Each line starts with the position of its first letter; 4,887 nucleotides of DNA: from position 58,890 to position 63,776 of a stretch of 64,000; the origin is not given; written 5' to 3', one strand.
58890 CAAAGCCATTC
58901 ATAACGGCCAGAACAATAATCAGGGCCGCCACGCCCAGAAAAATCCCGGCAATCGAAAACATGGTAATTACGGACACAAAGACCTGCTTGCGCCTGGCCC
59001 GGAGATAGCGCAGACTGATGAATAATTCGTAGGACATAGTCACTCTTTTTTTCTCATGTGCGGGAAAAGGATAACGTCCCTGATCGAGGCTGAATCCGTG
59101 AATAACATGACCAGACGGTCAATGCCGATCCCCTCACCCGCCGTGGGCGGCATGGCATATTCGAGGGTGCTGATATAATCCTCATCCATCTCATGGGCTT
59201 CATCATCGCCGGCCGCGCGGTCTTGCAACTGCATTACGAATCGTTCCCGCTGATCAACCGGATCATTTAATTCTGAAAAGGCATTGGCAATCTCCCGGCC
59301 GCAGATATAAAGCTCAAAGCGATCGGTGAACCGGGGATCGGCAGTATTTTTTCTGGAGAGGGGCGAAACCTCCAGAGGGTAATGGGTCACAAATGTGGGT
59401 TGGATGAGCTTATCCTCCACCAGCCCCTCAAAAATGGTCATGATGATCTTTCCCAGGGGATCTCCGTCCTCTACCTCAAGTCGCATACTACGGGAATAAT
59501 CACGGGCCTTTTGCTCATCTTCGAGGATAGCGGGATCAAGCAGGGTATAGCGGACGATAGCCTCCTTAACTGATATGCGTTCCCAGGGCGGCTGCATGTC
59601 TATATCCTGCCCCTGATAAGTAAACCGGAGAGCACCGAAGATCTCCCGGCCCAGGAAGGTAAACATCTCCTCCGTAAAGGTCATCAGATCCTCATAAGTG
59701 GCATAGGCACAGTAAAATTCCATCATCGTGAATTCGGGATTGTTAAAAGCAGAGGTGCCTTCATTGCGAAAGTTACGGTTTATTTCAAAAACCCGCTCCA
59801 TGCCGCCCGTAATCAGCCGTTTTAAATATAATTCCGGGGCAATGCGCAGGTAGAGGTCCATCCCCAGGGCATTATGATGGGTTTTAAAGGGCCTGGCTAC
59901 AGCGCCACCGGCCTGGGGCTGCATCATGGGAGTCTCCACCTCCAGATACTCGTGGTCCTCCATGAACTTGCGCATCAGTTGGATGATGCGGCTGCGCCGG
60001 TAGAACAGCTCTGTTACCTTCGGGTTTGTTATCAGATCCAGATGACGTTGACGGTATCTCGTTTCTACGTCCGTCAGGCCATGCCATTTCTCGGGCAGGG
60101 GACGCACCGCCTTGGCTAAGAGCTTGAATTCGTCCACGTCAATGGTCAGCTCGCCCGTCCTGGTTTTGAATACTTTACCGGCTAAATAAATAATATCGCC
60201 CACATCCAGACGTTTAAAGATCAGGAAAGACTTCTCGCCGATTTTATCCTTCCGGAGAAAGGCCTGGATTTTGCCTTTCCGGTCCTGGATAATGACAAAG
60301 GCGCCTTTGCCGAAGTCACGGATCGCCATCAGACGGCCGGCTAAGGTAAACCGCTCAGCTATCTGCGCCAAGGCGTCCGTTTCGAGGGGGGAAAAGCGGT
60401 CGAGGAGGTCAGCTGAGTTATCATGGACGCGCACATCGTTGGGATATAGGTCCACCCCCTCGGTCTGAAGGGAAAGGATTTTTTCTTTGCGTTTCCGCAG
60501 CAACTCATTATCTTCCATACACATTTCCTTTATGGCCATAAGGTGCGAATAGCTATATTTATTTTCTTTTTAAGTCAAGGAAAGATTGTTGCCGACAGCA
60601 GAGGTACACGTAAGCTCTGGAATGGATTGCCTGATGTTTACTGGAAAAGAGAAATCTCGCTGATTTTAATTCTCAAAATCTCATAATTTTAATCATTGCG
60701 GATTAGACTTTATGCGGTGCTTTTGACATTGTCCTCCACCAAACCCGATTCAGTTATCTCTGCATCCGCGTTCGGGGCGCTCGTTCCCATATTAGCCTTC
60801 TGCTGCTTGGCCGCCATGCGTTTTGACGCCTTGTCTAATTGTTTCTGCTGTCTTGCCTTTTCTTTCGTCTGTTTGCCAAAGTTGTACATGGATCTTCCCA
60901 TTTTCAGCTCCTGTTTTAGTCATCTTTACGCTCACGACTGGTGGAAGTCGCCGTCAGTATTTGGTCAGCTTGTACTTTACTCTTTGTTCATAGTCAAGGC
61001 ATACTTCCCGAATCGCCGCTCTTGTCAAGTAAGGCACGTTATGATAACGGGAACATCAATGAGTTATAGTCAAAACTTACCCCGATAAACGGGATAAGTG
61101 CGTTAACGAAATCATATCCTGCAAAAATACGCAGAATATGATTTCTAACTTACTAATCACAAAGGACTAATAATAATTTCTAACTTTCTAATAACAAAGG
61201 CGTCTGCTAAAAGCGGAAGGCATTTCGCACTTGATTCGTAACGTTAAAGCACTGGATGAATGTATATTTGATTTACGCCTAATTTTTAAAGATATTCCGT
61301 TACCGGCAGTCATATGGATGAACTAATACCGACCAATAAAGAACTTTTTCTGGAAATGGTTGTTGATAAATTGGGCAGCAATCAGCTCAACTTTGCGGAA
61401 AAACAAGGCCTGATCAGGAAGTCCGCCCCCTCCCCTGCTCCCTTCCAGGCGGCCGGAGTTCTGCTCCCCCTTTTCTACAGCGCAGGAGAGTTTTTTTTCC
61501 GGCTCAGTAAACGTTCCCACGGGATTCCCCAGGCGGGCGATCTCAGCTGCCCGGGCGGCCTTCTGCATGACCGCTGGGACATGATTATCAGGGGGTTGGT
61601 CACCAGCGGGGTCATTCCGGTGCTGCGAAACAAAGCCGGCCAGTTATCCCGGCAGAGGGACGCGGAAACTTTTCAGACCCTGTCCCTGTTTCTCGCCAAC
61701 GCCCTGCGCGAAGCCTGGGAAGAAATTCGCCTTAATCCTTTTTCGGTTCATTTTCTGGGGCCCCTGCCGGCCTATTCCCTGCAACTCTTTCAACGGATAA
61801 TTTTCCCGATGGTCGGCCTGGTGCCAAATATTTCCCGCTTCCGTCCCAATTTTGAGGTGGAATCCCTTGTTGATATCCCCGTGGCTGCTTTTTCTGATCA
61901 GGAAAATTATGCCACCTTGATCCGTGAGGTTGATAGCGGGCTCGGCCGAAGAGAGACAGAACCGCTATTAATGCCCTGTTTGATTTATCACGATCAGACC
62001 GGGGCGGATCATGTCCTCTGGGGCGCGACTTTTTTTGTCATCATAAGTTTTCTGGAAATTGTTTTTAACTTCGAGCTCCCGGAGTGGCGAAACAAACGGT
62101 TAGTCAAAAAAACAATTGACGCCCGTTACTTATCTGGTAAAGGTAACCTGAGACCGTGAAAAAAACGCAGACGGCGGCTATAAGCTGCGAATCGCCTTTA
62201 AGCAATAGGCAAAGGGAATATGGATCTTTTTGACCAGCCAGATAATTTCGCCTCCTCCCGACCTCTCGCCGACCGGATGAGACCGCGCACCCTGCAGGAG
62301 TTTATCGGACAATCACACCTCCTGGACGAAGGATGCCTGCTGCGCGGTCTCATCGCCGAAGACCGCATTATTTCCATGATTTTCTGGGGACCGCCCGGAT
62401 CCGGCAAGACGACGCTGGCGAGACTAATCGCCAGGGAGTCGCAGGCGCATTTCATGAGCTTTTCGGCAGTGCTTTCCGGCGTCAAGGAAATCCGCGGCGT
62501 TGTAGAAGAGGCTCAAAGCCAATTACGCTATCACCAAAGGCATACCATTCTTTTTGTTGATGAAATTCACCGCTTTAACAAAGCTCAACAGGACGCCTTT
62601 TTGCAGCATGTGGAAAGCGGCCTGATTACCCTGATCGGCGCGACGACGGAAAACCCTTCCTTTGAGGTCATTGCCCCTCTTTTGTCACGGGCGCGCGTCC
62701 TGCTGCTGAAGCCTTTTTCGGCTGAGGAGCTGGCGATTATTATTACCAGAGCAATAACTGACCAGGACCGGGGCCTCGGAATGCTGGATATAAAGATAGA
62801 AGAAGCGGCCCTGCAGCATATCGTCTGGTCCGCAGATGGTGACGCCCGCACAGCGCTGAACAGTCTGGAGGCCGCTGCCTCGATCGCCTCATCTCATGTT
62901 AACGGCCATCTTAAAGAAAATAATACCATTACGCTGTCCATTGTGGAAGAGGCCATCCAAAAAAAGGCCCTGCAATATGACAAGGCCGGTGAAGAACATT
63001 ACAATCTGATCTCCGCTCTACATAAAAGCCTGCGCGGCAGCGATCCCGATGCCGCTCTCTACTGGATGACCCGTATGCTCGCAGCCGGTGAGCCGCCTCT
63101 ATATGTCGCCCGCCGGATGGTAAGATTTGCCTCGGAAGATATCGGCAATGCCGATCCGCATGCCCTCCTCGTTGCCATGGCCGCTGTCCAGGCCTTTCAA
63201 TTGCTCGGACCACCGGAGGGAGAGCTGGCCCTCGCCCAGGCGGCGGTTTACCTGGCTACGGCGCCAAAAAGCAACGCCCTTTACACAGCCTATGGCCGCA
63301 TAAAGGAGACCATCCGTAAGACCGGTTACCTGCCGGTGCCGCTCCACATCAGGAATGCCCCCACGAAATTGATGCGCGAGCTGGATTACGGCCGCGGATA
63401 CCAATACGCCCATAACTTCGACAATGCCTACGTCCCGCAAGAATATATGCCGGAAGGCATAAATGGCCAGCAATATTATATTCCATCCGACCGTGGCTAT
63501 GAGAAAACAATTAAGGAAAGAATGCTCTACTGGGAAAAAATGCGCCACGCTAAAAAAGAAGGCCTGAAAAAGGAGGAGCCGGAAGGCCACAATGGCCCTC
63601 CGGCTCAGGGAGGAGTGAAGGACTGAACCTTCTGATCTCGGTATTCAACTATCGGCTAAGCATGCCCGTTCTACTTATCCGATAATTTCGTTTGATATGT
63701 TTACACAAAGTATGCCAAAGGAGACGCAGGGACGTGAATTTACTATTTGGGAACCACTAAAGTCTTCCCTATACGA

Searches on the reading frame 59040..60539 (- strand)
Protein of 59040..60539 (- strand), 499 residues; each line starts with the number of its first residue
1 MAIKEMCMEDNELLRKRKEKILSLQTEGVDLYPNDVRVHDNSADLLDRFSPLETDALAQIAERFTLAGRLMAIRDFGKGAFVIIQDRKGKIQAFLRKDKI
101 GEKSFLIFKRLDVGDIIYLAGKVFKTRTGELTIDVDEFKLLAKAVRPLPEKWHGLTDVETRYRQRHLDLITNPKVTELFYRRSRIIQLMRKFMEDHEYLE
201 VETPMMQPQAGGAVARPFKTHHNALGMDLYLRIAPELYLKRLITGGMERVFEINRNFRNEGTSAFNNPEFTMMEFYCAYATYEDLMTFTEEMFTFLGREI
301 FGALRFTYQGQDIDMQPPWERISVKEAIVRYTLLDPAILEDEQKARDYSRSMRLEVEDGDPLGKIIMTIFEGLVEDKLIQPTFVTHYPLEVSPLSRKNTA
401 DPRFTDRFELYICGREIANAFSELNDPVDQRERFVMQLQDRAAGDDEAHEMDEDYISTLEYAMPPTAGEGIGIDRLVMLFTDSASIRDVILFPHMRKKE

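Call 68: search_protein_families(library=pfam, proteins=[window:59040-60539:-])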
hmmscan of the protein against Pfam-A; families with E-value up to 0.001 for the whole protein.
window:59040-60539:- (499 aa): 2 families
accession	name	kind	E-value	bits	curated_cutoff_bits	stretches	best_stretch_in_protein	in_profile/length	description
PF00152.25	tRNA-synt_2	-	2.6e-88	296.5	25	1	158-495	2-307/308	tRNA synthetases class II (D, K and N)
PF01336.31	tRNA_anti-codon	-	2.6e-15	56.5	27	1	65-141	2-75/75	OB-fold nucleic acid binding domain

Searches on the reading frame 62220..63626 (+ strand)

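Call 57: search_protein_families(library=pfam, proteins=[window:62220-63626:+])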
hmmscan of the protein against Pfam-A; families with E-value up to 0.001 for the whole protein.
window:62220-63626:+ (468 aa): 13 families
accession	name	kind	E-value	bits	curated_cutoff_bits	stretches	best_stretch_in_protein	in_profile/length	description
PF12002.13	MgsA_C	-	2.1e-69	233.1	27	1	273-438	1-166/167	MgsA AAA+ ATPase C terminal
PF16193.11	AAA_assoc_2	-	2.8e-27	95.2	34.3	1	189-272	3-81/81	AAA C-terminal domain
PF00004.35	AAA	-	1.2e-16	61.7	21.2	1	53-157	1-122/131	ATPase family associated with various cellular activities (AAA)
PF05496.18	RuvB_N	-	4.5e-14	52.9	27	1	20-137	1-114/159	Holliday junction DNA helicase RuvB P-loop domain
PF13173.12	AAA_14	-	1e-06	29.2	27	1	54-171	6-128/129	AAA domain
PF00158.32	Sigma54_activat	-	2.9e-05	24.2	20.2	0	108-146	94-132/168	Sigma-54 interaction domain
PF13207.12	AAA_17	-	5.6e-05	23.9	27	1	57-103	2-47/136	AAA domain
PF01078.27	Mg_chelatase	-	5.6e-05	23.1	20.3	0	52-70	24-42/207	Magnesium chelatase, subunit ChlI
PF13401.12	AAA_22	-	7e-05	23.6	27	0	53-77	8-35/130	AAA domain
PF13191.12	AAA_16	-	0.00016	22.7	32.6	0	56-77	30-51/167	AAA ATPase domain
PF07728.20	AAA_5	-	0.00024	21.6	22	0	53-133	2-92/139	AAA domain (dynein-related subfamily)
PF20720.3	nSTAND3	-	0.00025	21.2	27.2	1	54-140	21-96/155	Novel STAND NTPase 3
PF21960.2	RCF1-5-like_lid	-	0.0008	19.8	27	0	191-220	12-42/43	RCF1/5-like, AAA+ ATPase lid domain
